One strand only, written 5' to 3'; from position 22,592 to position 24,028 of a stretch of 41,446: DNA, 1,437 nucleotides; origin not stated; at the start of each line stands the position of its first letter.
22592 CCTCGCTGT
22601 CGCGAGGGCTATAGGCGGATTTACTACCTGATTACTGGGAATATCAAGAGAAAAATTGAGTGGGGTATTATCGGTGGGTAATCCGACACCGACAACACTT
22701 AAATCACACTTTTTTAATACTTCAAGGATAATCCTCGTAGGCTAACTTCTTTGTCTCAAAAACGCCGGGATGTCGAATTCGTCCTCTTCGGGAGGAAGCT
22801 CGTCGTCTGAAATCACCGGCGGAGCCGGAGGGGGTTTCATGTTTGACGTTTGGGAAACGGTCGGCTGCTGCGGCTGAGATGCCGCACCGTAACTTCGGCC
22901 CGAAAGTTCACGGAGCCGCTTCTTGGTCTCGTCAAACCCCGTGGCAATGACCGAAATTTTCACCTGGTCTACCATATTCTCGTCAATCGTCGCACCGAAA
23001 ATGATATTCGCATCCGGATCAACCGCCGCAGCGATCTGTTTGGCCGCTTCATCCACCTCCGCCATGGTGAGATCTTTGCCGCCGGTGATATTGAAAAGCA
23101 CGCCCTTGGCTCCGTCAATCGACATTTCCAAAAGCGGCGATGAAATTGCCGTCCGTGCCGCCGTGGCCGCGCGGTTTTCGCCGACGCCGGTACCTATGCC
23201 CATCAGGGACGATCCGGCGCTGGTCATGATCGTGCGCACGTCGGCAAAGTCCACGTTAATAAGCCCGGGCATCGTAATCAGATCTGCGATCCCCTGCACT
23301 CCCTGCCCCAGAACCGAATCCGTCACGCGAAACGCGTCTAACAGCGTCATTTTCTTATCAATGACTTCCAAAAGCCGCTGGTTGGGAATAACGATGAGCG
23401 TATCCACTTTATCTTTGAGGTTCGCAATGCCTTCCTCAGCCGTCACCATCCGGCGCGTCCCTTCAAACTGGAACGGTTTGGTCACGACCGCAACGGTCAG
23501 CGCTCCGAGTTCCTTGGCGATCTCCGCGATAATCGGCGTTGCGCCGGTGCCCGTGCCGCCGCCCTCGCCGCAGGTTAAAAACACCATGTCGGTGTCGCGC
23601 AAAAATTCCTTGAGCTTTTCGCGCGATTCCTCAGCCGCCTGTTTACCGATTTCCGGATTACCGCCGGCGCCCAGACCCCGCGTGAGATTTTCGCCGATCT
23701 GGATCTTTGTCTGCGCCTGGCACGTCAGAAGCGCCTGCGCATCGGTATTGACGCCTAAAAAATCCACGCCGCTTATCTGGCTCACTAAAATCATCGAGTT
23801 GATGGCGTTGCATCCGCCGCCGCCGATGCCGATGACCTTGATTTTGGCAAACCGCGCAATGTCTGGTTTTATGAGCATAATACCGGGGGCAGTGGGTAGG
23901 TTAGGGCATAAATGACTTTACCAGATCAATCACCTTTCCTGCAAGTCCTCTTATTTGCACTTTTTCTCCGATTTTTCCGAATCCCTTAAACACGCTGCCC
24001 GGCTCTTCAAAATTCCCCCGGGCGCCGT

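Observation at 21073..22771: Low-GC 1.65-kb insertion inside the codons of the FtsZ C-terminal peptide, with the displaced original ftsZ tail still readable at the far junction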

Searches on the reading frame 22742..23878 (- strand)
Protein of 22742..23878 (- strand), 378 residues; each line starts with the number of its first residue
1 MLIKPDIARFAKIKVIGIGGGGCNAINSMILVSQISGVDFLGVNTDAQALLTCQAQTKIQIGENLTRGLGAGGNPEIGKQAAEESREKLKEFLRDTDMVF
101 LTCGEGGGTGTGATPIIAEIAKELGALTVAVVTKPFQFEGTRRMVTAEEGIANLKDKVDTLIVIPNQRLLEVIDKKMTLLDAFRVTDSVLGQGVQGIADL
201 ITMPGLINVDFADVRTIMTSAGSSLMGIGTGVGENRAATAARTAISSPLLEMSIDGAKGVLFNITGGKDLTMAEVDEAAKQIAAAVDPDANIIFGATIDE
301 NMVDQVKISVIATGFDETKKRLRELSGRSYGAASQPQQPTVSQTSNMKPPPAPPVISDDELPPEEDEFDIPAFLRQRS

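Call 7: search_protein_families(library=pfam, proteins=[window:22742-23878:-], max_evalue=0.01)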
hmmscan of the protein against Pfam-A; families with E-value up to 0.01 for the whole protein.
window:22742-23878:- (378 aa): 2 families
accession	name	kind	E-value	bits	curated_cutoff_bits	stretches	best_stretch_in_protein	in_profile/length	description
PF00091.31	Tubulin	-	8.6e-50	170.1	33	1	12-173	1-189/190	Tubulin/FtsZ family, GTPase domain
PF12327.13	FtsZ_C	-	1e-35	122.3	27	1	222-316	1-95/95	FtsZ family, C-terminal domain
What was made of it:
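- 22772..23878 (-): Body of the live ftsZ gene (host part, up to codon D369). Pfam Tubulin 8.6e-50 and FtsZ_C 1e-35 (call 7).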

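Call 12: find_related_loci(query=window:22742-23878:-, collection=genome_contigs, flank=6000)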
Query window:22742-23878:- (378 aa) in genome_contigs; peptide patterns used: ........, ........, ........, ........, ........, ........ (x = any residue, [..] = any of these).
600 stretches matched a pattern (row limit reached: there are more); 599 encode a relative of the query (tblastn E <= 1e-3); the best 80 are kept; 80 distinct loci.
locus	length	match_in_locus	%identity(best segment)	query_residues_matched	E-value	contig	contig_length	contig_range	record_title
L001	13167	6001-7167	80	1-378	0e+0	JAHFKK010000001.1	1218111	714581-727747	MAG: Candidatus Gottesmanbacteria bacterium isolate nzgw408 NODE_1_length_1218112_cov_6.992134, whole genome shotgun seq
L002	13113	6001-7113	84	1-378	2e-173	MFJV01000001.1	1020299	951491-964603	MAG: Candidatus Gottesmanbacteria bacterium RIFCSPLOWO2_01_FULL_43_11b rifcsplowo2_01_scaffold_30, whole genome shotgun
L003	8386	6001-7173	78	1-378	2e-172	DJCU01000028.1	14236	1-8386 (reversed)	MAG TPA_asm: Candidatus Gottesmanbacteria bacterium UBA5942 UBA5942_contig_695, whole genome shotgun sequence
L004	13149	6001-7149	79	1-378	2e-170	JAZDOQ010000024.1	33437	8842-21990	MAG: Candidatus Gottesmanbacteria bacterium isolate MEGAHIT-group-0.784 k141_16505060, whole genome shotgun sequence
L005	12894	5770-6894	69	1-378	6e-156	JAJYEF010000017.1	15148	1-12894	MAG: bacterium isolate DBS1-1.bin22 NODE_6769_length_15148_cov_3.171027, whole genome shotgun sequence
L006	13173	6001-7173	66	1-378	6e-153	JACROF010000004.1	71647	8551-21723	MAG: Candidatus Levyibacteriota bacterium isolate NC_groundwater_1954_Pr3_S-0.2um_39_3 scaffold_134669, whole genome sho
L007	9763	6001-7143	67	1-378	2e-139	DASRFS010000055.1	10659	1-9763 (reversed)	MAG TPA_asm: Patescibacteria group bacterium isolate SMAG_U10038 k141_1473645, whole genome shotgun sequence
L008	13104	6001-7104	69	1-378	2e-138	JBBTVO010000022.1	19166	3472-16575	MAG: Patescibacteria group bacterium isolate H51-bin110_1 H51_bin110_1_000000000022, whole genome shotgun sequence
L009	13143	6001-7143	63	2-376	2e-135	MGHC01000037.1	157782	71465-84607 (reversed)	MAG: Candidatus Woesebacteria bacterium RIFCSPLOWO2_01_FULL_39_10 rifcsplowo2_01_scaffold_970, whole genome shotgun sequ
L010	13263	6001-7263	60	2-377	3e-135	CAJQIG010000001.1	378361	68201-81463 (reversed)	uncultured Patescibacteria group bacterium isolate 0.2_20180412_Bin_MAXBIN_228_sub_1 genome assembly, contig: c_00000000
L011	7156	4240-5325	63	1-376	9e-135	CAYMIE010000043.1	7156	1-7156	MAG TPA_asm: uncultured Gammaproteobacteria bacterium isolate SRP050083_co3_380 genome assembly, contig: NODE_12015_leng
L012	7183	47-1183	62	11-377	9e-135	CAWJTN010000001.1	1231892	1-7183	MAG: Candidatus Roizmanbacteria bacterium isolate MFD04408.bin.1.61 genome assembly, contig: contig_30883, whole genome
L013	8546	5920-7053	62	2-376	7e-133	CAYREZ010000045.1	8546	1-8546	MAG TPA_asm: uncultured Gammaproteobacteria bacterium isolate SRP050083_co1_461 genome assembly, contig: NODE_4186_lengt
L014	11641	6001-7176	60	1-378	2e-132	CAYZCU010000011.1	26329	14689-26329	MAG TPA_asm: uncultured Gammaproteobacteria bacterium isolate SRP278252_co2_842 genome assembly, contig: NODE_3656_lengt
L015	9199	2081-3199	61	1-378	4e-132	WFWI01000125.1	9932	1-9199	MAG: Candidatus Microgenomates bacterium isolate S141_128 k151_94483, whole genome shotgun sequence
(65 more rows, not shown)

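Call 22: find_homologous_proteins(query=window:22742-23878:-, max_evalue=1e-100)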
Query window:22742-23878:- (378 aa): 7933 proteins with E <= 1e-100 among 8000 candidates; the best 120 are listed.
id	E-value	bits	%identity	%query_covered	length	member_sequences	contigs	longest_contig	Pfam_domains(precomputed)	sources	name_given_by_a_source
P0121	7.2e-238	807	100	100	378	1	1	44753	PF00091.32,PF12327.14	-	-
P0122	2.1e-216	736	91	100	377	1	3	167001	PF00091.32,PF12327.14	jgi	jgi:cell division protein FtsZ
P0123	1.1e-215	734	90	100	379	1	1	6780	PF00091.32,PF12327.14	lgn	-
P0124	1.2e-214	730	91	100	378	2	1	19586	PF00091.32,PF12327.14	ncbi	-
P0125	1.6e-213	727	88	100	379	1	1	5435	PF00091.32,PF12327.14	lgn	-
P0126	1.2e-211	721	89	100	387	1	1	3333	PF00091.32,PF12327.14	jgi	jgi:cell division protein FtsZ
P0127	2.9e-211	719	88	100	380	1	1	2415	PF00091.32,PF12327.14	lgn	-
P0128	4.7e-211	719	89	100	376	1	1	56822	PF00091.32,PF12327.14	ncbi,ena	-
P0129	1.7e-210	717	89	100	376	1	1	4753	PF00091.32,PF12327.14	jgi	jgi:cell division protein FtsZ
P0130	1.8e-210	717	90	100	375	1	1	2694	PF00091.32,PF12327.14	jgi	jgi:cell division protein FtsZ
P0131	3.5e-210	716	88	100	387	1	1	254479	PF00091.32,PF12327.14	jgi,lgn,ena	-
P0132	4.3e-210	715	89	100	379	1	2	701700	PF00091.32,PF12327.14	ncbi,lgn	-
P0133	7.2e-210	715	89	100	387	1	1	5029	PF00091.32,PF12327.14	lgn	-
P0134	1.6e-209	714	87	100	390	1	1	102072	PF00091.32,PF12327.14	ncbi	-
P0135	5.4e-209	712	89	100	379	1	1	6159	PF00091.32,PF12327.14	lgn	-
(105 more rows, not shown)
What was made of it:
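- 22772..23878 (-): It is 91% identical to the closest Gottesmanbacteria FtsZ (call 22).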

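Call 24: find_encoding_contigs(protein=P0122, flank=5000, max_places=2)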
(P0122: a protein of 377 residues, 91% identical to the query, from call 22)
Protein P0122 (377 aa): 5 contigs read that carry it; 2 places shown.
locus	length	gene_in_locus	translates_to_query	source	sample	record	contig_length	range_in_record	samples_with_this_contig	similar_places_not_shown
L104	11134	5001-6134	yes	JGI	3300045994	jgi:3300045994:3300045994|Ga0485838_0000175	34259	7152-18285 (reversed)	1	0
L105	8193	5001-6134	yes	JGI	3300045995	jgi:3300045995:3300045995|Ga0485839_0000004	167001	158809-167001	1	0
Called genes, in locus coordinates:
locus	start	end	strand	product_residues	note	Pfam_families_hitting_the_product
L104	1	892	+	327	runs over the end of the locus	PF08245:Mur_ligase_M, PF02875:Mur_ligase_C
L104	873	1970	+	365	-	PF01098:FTSW_RODA_SPOVE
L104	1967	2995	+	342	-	PF03033:Glyco_transf_28, PF04101:Glyco_tran_28_C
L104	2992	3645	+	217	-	-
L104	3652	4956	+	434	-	PF11104:PilM_2 (faint), PF14450:FtsA (weak), PF02491:SHS2_FTSA, PF06723:MreB_Mbl (weak), PF14450:FtsA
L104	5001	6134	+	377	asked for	PF00091:Tubulin, PF12327:FtsZ_C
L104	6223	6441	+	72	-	-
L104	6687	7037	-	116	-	-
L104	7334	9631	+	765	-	PF16317:Glyco_hydro_99 (weak), PF00149:Metallophos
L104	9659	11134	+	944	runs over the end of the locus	PF00133:tRNA-synt_1, PF09334:tRNA-synt_1g (weak), PF08264:Anticodon_1, PF19302:DUF5915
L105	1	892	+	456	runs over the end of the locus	PF21799:MurD-like_N (weak), PF08245:Mur_ligase_M, PF02875:Mur_ligase_C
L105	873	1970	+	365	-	PF01098:FTSW_RODA_SPOVE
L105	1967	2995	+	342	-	PF03033:Glyco_transf_28, PF04101:Glyco_tran_28_C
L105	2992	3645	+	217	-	-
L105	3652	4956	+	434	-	PF11104:PilM_2 (faint), PF14450:FtsA (weak), PF02491:SHS2_FTSA, PF06723:MreB_Mbl (weak), PF14450:FtsA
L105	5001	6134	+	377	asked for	PF00091:Tubulin, PF12327:FtsZ_C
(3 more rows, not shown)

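Call 25: find_encoding_contigs(protein=P0124, flank=5000, max_places=2)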
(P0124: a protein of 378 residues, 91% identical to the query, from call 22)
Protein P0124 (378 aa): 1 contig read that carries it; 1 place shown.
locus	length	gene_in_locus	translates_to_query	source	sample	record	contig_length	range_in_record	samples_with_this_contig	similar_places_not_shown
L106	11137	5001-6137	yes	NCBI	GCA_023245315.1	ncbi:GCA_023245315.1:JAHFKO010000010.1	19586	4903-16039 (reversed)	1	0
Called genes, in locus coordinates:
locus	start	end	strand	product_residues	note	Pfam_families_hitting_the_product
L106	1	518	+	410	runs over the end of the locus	PF02875:Mur_ligase_C (faint), PF08245:Mur_ligase_M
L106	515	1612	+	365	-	PF01098:FTSW_RODA_SPOVE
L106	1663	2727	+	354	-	PF03033:Glyco_transf_28, PF04101:Glyco_tran_28_C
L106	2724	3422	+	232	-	-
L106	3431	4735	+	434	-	PF14450:FtsA, PF02491:SHS2_FTSA, PF06723:MreB_Mbl, PF06277:EutA (weak), PF14450:FtsA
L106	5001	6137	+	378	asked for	PF00091:Tubulin, PF12327:FtsZ_C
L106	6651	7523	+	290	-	PF09084:NMT1 (faint), PF12974:Phosphonate-bd (weak), PF01634:HisG, PF08029:HisG_C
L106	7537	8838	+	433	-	PF00815:Histidinol_dh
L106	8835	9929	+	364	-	PF00155:Aminotran_1_2, PF00266:Aminotran_5 (weak), PF04864:Alliinase_C (weak)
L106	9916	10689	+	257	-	PF00702:Hydrolase, PF13419:HAD_2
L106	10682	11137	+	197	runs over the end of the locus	PF00475:IGPD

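Call 26: find_encoding_contigs(protein=P0123, flank=5000, max_places=2)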
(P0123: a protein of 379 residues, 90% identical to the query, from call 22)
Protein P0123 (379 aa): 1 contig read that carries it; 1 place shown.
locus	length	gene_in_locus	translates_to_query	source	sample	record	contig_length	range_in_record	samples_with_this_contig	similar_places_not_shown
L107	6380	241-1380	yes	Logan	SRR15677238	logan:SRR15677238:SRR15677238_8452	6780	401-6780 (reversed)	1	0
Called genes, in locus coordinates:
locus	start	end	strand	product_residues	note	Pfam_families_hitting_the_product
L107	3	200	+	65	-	?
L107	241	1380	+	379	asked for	PF00091:Tubulin, PF12327:FtsZ_C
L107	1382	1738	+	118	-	-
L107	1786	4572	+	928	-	PF00133:tRNA-synt_1, PF09334:tRNA-synt_1g (weak), PF08264:Anticodon_1, PF19302:DUF5915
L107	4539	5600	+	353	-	PF01098:FTSW_RODA_SPOVE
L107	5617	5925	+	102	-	PF00829:Ribosomal_L21p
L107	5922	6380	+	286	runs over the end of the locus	?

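Call 34: search_protein_families(library=pfam, proteins=[L004:7856-8377:+, L004:9825-10490:+, L004:8550-8885:+], max_evalue=0.01)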
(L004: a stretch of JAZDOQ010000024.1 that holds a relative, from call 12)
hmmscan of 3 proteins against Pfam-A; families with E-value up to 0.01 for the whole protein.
L004:7856-8377:+ (173 aa): 0 families

L004:9825-10490:+ (221 aa): 0 families

L004:8550-8885:+ (111 aa): 1 family
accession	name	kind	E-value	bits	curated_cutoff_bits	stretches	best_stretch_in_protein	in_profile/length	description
PF08713.17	DNA_alkylation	-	3.8e-05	23.9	21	1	17-91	7-79/213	DNA alkylation repair enzyme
